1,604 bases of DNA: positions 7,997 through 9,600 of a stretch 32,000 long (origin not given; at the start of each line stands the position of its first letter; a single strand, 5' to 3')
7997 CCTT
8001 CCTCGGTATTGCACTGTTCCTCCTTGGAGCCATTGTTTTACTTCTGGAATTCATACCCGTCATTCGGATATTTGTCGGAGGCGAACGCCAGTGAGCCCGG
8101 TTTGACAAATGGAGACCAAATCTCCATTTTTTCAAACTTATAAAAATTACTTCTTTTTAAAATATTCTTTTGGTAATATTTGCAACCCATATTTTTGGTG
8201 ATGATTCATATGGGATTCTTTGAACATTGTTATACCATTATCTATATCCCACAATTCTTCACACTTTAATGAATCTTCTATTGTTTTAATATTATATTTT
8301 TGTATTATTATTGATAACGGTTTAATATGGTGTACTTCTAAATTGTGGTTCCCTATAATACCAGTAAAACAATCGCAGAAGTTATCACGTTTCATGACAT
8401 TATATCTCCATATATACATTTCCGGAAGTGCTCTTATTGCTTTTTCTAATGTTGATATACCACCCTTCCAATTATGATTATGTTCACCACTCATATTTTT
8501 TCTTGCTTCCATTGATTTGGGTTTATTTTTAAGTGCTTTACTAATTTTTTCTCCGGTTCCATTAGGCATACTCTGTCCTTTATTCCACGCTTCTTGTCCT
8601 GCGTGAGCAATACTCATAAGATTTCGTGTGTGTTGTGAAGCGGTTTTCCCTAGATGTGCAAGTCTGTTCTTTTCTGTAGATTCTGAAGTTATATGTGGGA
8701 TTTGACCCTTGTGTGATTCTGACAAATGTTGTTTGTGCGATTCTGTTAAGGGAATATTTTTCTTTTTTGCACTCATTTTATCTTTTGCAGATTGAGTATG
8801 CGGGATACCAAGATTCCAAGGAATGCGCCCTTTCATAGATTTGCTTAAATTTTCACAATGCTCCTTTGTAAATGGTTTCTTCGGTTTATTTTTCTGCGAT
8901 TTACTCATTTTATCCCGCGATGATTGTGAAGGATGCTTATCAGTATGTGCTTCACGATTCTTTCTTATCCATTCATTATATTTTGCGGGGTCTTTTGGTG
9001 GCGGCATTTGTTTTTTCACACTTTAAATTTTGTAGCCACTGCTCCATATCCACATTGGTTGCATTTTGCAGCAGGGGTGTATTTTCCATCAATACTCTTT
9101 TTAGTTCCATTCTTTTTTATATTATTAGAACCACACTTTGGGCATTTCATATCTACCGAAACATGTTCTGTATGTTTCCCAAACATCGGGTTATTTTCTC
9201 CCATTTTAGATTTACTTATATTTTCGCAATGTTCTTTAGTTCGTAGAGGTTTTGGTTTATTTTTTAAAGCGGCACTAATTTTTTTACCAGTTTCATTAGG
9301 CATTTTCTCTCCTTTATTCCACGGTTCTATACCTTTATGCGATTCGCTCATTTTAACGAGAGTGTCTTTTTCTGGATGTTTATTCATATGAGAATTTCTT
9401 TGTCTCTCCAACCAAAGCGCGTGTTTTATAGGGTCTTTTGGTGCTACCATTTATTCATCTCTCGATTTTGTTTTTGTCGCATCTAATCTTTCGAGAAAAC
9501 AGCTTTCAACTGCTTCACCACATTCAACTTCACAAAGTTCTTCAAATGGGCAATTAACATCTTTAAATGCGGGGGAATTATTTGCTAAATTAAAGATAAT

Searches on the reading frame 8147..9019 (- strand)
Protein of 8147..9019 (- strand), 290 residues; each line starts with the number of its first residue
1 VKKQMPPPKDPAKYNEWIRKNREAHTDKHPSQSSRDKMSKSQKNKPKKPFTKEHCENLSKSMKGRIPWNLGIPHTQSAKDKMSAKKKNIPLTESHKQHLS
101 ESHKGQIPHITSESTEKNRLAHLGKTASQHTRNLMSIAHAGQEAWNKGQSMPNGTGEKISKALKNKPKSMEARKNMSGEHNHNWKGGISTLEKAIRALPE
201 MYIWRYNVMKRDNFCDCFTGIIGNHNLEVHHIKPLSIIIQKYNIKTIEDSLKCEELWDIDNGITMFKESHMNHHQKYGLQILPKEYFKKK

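Call 7: search_protein_families(library=pfam, max_evalue=0.01, proteins=[window:8147-9019:-])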
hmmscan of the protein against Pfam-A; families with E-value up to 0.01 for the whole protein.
window:8147-9019:- (290 aa): 2 families
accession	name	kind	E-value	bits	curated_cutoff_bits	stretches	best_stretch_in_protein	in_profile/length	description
PF07460.16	NUMOD3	-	1e-07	32.2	20.4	0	124-151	1-28/37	NUMOD3 motif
PF13391.12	HNH_2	-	0.00026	21.2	21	1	218-275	3-60/66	HNH endonuclease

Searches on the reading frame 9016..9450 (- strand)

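Call 75: search_protein_families(library=pfam, max_evalue=0.001, proteins=[window:9016-9450:-])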
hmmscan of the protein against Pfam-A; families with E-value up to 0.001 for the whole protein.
window:9016-9450:- (144 aa): 1 family
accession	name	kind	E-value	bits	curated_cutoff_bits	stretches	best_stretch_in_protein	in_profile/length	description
PF07460.16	NUMOD3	-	4.7e-10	39.7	20.4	1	71-94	5-28/37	NUMOD3 motif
